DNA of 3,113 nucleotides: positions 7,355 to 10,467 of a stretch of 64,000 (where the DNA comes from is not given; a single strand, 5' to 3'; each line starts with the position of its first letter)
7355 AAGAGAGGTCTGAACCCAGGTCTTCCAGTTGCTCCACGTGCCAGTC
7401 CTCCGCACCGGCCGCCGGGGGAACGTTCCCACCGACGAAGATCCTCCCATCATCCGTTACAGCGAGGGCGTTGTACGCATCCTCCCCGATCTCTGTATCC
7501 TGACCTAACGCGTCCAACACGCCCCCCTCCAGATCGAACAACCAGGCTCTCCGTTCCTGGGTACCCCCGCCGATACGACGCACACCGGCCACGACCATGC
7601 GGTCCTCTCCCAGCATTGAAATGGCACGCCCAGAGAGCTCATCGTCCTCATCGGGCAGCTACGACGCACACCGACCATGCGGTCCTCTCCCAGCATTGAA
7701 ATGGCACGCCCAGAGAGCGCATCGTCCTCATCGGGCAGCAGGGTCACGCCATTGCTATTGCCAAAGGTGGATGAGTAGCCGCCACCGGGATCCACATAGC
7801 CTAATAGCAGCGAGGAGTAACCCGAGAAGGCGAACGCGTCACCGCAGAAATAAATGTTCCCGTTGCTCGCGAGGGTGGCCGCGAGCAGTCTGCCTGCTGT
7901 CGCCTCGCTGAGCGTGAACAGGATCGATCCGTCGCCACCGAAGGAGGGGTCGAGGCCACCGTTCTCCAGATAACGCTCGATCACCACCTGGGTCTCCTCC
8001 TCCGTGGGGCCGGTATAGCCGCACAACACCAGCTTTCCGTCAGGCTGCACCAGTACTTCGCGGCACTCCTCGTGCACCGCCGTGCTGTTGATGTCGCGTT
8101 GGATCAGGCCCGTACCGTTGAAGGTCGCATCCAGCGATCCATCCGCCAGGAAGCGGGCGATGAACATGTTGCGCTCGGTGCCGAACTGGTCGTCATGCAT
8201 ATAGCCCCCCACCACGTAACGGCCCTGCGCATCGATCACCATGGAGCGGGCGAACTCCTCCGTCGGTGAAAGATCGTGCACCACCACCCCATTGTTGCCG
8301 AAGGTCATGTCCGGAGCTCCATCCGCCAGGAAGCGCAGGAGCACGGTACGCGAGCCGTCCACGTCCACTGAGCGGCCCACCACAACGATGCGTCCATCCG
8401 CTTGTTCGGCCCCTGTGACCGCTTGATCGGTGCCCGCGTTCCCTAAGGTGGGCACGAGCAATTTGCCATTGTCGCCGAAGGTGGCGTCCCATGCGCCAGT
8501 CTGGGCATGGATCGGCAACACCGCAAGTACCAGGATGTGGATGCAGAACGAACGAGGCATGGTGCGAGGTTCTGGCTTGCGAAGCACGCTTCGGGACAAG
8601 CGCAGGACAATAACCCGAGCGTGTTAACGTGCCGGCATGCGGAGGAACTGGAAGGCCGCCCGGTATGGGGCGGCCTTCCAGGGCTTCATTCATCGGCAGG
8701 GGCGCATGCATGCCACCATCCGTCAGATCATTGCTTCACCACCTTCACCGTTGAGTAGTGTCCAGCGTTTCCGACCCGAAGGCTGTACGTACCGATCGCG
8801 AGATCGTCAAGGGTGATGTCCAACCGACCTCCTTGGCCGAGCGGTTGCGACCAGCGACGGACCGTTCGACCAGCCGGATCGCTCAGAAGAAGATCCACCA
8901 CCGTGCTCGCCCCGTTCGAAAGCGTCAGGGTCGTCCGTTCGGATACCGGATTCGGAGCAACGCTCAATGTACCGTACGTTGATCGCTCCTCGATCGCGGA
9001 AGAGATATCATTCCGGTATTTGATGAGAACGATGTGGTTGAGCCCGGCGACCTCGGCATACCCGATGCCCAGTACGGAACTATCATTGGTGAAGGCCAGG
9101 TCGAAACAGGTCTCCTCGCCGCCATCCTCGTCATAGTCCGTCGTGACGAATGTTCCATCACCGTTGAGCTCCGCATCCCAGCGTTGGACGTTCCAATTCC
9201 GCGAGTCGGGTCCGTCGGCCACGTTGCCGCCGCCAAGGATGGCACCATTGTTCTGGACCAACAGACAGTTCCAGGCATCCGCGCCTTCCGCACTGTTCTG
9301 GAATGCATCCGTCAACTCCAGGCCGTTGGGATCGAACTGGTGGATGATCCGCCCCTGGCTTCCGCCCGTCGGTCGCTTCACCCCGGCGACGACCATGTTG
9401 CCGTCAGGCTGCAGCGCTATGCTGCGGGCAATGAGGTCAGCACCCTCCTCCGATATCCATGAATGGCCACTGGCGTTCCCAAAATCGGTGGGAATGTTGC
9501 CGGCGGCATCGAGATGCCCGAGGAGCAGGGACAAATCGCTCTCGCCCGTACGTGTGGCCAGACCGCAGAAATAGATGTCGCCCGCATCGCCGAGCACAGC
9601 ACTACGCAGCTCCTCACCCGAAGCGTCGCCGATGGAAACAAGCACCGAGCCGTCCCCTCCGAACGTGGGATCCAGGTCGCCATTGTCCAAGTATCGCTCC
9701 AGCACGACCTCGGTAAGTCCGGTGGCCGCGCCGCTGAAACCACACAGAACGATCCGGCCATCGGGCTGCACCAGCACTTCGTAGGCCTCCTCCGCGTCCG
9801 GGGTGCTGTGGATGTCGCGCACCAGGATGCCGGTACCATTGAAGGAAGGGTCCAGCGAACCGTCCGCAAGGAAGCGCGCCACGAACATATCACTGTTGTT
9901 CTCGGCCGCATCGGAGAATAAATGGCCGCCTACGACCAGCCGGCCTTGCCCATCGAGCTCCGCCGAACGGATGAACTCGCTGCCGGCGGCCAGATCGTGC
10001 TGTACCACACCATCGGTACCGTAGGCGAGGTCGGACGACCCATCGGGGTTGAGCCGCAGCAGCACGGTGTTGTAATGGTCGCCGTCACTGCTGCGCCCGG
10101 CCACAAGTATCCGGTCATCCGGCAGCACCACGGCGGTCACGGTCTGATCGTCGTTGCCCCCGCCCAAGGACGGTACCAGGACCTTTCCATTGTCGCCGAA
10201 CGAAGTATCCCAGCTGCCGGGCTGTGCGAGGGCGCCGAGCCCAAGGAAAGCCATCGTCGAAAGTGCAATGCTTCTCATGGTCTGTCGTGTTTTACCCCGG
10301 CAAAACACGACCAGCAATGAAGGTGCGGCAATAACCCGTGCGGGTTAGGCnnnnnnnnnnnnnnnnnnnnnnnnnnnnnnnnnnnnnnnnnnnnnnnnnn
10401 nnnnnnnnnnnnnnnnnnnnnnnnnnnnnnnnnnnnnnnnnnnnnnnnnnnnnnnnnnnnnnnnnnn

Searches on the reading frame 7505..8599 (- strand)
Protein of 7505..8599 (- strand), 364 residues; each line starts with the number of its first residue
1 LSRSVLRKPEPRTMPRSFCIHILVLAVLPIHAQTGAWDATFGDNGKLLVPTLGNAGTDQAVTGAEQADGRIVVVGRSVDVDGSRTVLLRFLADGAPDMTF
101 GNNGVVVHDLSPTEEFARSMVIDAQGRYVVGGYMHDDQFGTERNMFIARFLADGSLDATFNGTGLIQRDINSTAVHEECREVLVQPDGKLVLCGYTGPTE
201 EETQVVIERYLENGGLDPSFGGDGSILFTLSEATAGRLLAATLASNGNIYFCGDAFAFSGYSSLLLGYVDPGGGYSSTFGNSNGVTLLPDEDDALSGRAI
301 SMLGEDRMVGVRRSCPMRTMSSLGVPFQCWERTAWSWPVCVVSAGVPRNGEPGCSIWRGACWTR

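Call 19: search_protein_families(library=pfam, proteins=[window:7505-8599:-], max_evalue=0.001)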
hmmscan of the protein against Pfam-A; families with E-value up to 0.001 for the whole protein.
window:7505-8599:- (364 aa): 1 family
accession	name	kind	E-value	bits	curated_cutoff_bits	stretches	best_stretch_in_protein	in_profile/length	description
PF17164.10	DUF5122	-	2.6e-23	82.4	27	3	66-100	1-36/36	Domain of unknown function (DUF5122) beta-propeller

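Call 37: search_protein_families(library=ncbifam, proteins=[window:7505-8599:-], max_evalue=0.01)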
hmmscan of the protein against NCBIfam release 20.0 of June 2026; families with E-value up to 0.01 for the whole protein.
window:7505-8599:- (364 aa): 2 families
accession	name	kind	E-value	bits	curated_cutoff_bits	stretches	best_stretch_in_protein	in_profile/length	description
TIGR02608.1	delta_60_rpt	domain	5.6e-39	131.8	76.5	3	117-165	3-49/55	delta-60 repeat domain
TIGR00300.1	TIGR00300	equivalog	0.0093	14.9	410.8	0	66-135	199-269/407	ornithine cyclodeaminase, nickel-pincer nucleotide-dependent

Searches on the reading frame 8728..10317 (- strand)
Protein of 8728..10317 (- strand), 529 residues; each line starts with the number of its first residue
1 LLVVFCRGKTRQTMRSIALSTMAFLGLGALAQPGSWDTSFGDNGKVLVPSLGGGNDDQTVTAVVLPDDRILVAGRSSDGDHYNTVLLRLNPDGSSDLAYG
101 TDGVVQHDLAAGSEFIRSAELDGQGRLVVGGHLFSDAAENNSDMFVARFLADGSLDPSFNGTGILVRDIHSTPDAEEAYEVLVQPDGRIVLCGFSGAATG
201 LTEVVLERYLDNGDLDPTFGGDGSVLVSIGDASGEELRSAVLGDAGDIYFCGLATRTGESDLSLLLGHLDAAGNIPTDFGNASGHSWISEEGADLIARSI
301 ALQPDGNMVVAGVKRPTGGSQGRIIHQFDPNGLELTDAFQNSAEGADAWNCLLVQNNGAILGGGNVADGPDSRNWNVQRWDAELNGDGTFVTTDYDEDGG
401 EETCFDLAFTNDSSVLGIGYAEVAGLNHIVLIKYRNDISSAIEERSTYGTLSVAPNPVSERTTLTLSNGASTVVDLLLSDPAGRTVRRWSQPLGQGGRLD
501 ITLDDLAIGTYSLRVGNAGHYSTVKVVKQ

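Call 19: search_protein_families(library=pfam, proteins=[window:8728-10317:-], max_evalue=0.001)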
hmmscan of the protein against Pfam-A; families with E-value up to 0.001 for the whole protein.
window:8728-10317:- (529 aa): 1 family
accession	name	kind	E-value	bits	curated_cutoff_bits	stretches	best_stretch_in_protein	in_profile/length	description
PF17164.10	DUF5122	-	2.1e-18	66.7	27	2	125-159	4-36/36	Domain of unknown function (DUF5122) beta-propeller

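Call 37: search_protein_families(library=ncbifam, proteins=[window:8728-10317:-], max_evalue=0.01)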
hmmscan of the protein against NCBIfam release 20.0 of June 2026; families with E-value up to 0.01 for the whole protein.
window:8728-10317:- (529 aa): 2 families
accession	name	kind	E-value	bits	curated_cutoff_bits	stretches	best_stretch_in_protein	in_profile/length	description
TIGR02608.1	delta_60_rpt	domain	3.3e-48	161.3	76.5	3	177-230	2-55/55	delta-60 repeat domain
TIGR04183.1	Por_Secre_tail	domain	1.1e-05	25.3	23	1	453-529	1-72/72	T9SS type A sorting domain-containing protein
